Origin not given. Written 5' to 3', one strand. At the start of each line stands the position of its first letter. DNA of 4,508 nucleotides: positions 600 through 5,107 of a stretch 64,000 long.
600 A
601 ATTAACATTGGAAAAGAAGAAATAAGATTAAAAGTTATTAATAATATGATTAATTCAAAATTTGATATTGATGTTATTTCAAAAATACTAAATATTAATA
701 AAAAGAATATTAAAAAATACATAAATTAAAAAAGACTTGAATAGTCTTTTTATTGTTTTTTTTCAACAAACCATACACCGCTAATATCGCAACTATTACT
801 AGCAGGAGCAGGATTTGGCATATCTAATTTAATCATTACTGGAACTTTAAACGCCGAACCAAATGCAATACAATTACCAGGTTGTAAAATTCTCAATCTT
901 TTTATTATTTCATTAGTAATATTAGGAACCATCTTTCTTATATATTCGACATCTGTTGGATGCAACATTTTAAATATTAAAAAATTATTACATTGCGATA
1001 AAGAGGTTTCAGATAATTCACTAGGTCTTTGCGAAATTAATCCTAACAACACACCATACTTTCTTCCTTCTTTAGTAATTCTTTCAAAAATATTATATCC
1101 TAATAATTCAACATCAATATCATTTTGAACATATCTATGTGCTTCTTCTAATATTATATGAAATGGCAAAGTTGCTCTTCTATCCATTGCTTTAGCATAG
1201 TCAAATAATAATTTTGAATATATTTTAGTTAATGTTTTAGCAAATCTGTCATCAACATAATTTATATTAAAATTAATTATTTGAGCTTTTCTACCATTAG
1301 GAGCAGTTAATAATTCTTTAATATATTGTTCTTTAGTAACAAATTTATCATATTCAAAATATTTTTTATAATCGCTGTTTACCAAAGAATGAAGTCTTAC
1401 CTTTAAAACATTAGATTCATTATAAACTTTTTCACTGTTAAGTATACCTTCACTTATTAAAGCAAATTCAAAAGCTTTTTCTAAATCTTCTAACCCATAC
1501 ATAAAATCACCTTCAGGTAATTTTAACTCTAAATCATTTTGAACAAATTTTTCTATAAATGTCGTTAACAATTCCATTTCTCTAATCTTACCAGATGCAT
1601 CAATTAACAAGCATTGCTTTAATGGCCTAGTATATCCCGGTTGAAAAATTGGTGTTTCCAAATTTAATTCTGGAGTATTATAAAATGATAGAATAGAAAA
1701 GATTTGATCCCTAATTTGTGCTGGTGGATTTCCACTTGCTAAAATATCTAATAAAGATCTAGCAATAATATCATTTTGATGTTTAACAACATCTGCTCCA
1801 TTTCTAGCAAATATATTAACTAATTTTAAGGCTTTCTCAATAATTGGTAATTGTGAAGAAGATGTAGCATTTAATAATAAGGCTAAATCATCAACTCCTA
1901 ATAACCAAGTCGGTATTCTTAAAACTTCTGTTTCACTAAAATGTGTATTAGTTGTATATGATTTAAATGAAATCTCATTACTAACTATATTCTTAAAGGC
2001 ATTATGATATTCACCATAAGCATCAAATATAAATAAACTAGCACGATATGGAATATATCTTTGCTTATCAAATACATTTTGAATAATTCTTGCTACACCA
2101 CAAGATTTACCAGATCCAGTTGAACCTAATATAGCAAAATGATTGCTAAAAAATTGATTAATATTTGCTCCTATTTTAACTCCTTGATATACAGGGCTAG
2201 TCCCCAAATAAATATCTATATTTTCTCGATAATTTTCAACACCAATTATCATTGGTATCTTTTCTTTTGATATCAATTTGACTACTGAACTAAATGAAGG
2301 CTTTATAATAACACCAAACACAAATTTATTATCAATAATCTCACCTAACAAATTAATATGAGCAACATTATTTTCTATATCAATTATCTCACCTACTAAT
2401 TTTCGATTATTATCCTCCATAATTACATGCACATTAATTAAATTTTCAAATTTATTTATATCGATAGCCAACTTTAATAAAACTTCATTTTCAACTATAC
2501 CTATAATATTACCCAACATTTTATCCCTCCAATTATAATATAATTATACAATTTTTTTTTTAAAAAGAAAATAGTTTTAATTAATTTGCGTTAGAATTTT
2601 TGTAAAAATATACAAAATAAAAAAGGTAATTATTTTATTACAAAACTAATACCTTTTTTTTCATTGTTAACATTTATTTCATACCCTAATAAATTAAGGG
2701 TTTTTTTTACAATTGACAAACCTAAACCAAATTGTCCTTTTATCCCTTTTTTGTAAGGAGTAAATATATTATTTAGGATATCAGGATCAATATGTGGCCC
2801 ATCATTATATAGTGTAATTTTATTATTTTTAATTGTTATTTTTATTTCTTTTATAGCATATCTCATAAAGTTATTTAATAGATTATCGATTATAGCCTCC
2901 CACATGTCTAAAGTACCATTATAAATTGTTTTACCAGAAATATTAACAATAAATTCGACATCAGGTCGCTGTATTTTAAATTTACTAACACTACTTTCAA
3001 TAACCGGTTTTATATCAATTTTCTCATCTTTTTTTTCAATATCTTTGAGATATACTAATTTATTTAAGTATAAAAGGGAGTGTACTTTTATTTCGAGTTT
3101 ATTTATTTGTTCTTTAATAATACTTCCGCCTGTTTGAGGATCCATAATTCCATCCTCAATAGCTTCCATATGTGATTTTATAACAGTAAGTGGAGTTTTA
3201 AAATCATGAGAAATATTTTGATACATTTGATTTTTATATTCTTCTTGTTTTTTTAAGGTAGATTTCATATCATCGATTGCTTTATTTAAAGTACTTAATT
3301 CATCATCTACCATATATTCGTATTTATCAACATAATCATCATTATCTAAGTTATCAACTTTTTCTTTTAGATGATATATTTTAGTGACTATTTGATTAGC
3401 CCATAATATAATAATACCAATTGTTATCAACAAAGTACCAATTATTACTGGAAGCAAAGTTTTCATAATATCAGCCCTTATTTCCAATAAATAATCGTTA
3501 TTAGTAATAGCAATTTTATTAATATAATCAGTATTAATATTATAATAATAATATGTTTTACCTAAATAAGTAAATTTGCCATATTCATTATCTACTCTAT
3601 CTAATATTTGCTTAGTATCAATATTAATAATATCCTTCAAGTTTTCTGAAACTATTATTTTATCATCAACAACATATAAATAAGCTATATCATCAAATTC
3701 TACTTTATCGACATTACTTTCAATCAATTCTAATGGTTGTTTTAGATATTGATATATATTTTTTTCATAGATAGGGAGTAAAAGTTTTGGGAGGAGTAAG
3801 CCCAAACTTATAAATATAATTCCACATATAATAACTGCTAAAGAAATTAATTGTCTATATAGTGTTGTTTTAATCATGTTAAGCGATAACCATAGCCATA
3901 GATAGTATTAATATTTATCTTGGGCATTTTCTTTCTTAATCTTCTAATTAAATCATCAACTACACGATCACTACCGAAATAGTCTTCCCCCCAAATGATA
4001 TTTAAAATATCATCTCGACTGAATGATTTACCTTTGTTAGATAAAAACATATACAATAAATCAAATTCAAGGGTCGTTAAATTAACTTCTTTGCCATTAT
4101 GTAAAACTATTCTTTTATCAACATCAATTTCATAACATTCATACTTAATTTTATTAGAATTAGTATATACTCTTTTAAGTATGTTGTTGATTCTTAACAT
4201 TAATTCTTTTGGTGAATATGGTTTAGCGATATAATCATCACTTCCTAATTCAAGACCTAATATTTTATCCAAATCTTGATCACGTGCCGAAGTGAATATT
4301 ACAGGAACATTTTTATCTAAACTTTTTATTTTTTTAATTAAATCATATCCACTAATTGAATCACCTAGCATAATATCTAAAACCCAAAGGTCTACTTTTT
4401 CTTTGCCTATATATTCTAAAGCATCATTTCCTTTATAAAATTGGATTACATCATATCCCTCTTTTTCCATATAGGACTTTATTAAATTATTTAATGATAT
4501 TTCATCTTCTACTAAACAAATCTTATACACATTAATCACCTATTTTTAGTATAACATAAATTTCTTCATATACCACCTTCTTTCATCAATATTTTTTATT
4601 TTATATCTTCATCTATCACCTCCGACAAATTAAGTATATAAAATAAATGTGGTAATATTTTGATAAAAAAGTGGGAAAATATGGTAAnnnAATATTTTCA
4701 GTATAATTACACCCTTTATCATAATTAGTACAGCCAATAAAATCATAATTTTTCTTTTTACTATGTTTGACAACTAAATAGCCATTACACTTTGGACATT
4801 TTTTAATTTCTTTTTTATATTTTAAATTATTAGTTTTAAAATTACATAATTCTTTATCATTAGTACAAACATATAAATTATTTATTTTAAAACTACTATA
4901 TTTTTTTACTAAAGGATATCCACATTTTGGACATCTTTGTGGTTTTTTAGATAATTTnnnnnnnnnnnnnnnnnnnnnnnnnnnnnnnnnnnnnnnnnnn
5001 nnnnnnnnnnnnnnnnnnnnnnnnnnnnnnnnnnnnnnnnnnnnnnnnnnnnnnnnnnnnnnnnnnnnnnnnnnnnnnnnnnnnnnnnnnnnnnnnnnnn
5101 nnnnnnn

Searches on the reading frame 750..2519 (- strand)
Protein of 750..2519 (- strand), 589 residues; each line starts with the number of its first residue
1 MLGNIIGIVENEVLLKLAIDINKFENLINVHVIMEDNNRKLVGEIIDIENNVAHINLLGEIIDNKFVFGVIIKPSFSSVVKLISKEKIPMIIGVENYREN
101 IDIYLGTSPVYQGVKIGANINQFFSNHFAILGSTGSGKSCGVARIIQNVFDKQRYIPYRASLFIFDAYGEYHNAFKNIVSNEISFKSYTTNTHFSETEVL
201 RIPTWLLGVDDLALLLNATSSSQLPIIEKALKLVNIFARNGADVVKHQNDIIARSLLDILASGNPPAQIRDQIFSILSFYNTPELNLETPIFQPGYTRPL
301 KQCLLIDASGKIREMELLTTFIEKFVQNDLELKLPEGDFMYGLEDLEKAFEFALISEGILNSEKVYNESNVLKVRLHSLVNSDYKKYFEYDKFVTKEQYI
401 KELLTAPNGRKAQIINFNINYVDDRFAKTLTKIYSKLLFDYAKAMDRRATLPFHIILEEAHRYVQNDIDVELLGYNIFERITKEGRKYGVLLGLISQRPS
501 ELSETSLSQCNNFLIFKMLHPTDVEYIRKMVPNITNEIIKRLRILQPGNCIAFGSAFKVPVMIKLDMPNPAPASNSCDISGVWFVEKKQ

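Call 3: search_protein_families(library=pfam, proteins=[window:750-2519:-], max_evalue=0.01)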
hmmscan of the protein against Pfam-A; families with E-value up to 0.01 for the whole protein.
window:750-2519:- (589 aa): 3 families
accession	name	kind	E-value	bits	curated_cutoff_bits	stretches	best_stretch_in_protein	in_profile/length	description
PF01935.23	DUF87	-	3.6e-21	76.7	23.2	1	105-234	3-123/220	Helicase HerA, central domain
PF01580.24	FtsK_SpoIIIE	-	0.0013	18.7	24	0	124-150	39-64/221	FtsK/SpoIIIE family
PF10412.15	TrwB_AAD_bind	-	0.0027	17.1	20.5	1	125-177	15-61/387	Type IV secretion-system coupling protein DNA-binding domain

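Call 4: search_protein_families(library=padloc, proteins=[window:750-2519:-], max_evalue=0.01)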
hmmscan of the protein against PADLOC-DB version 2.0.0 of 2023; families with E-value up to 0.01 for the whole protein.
window:750-2519:- (589 aa): 15 families
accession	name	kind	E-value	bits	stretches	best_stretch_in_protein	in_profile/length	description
PDLC04102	HerA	-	2.4e-114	381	1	55-588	92-642/654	-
PDLC04105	HerA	-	7.2e-73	244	2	392-587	359-557/576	-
PDLC04098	HerA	-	1.7e-62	209.9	2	366-587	437-670/686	-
PDLC04106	HerA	-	1.7e-59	200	2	369-584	422-647/667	-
PDLC02185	HerA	-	1e-54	184.3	2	430-587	428-583/585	-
PDLC04097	HerA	-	3.2e-53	179.3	1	50-583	88-611/618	-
PDLC04100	HerA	-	6e-52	175.1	2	433-587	425-576/580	-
PDLC02188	HerA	-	1e-47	161.3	2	374-584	337-561/578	-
PDLC04103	HerA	-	4.8e-44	148.7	2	373-583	360-574/579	-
PDLC04104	HerA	-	2.9e-36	123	1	384-586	156-357/379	-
PDLC04101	HerA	-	1.4e-14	51.6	1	44-222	79-258/400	-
PDLC04140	mad8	-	4.3e-14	50.7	1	124-567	25-301/314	mads_8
PDLC04107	HerA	-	3e-13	47.5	1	92-220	136-261/306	-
PDLC01055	HerA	-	1.4e-09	35.3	2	454-565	418-524/532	Type III coevolved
PDLC04099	HerA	-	6e-09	33.5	1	47-173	83-212/214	-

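Call 5: search_protein_families(library=ncbifam, proteins=[window:750-2519:-], max_evalue=0.01)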
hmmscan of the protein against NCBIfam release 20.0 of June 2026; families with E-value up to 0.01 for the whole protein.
window:750-2519:- (589 aa): 7 families
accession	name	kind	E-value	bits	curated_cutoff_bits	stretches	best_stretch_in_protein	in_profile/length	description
NF042943.1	HerA_antiphage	equivalog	1e-49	169.6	800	2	430-578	416-562/566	anti-phage-associated helicase HerA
NF042944.1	HerA_antiphage_2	equivalog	6.5e-48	163.8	850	2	372-584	335-561/576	anti-phage-associated helicase HerA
NF040937.1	HerA_Thermprot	equivalog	1.7e-31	109.2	800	2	416-584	311-480/487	DNA double-strand break repair helicase HerA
NF040819.1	helicase_HerA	equivalog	3.1e-29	101.9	970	2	444-565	395-514/561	DNA double-strand break repair helicase HerA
NF053655.1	CedD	equivalog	3e-17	62.5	600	2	430-565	396-525/527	DNA-translocating ATPase CedD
NF033849.1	ser_rich_anae_1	subfamily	1.1e-12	46.2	650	1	432-527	994-1099/1163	serine-rich protein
NF045971.1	conju_CD1110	equivalog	0.0015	16.8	325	0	127-190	417-475/752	VirB4-like conjugal transfer ATPase, CD1110 family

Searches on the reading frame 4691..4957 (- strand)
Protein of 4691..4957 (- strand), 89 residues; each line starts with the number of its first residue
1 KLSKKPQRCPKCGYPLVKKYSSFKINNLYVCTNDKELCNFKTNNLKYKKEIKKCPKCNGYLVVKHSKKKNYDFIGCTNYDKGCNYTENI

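Call 37: search_protein_families(library=pfam, proteins=[window:4691-4957:-], max_evalue=10)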
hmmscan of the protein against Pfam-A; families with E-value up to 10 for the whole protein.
seq(89 aa): 36 families (the best 25 are shown)
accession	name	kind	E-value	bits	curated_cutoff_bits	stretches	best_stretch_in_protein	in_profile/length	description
PF01396.24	Zn_ribbon_Top1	-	6.8e-14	51.8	32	2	52-89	2-36/39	Topoisomerase DNA binding C4 zinc finger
PF13408.12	Zn_ribbon_recom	-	0.00011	22.9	25.3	2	8-36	7-34/58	Recombinase zinc beta ribbon domain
PF14354.12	Lar_restr_allev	-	0.0026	18.4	28.6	1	49-85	1-33/58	Restriction alleviation protein Lar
PF06677.18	Auto_anti-p27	-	0.0028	18.1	24.1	1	7-19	16-28/40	Sjogren's syndrome/scleroderma autoantigen 1 (Autoantigen p27)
PF13453.11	Zn_ribbon_TFIIB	-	0.0043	16.9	22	2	49-62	17-30/41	Transcription factor zinc-finger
PF13240.11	Zn_Ribbon_1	-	0.0052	17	25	1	9-16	16-23/23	zinc-ribbon domain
PF01927.22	Mut7-C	-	0.011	16.3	23.3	1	41-67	78-106/146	Mut7-C RNAse domain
PF19335.5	HMBD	-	0.012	16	23.6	1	3-19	12-28/28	Heavy metal binding domain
PF22289.1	DmmA-like_C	-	0.017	15.5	27.4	1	42-64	9-31/44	Dimethylamine monooxygenase subunit DmmA-like, C-terminal domain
PF23455.1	DUF7129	-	0.021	15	30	1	48-61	24-37/45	Domain of unknown function (DUF7129)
PF09723.15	Zn_ribbon_8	-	0.026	15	34.4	2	5-18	26-38/41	Zinc ribbon domain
PF03119.21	DNA_ligase_ZBD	-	0.026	14.8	25.8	1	8-19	1-12/27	NAD-dependent DNA ligase C4 zinc finger domain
PF23548.1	Zn_ribbon_FGT1_2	-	0.032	14.3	27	1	53-65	22-34/35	FORGETTER1 second zinc ribbon domain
PF19474.4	DUF6011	-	0.036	14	26.6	1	49-68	6-25/37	Family of unknown function (DUF6011)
PF14690.11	Zn_ribbon_ISL3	-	0.038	14.8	25.5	2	5-19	1-15/47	zinc-finger of transposase IS204/IS1001/IS1096/IS1165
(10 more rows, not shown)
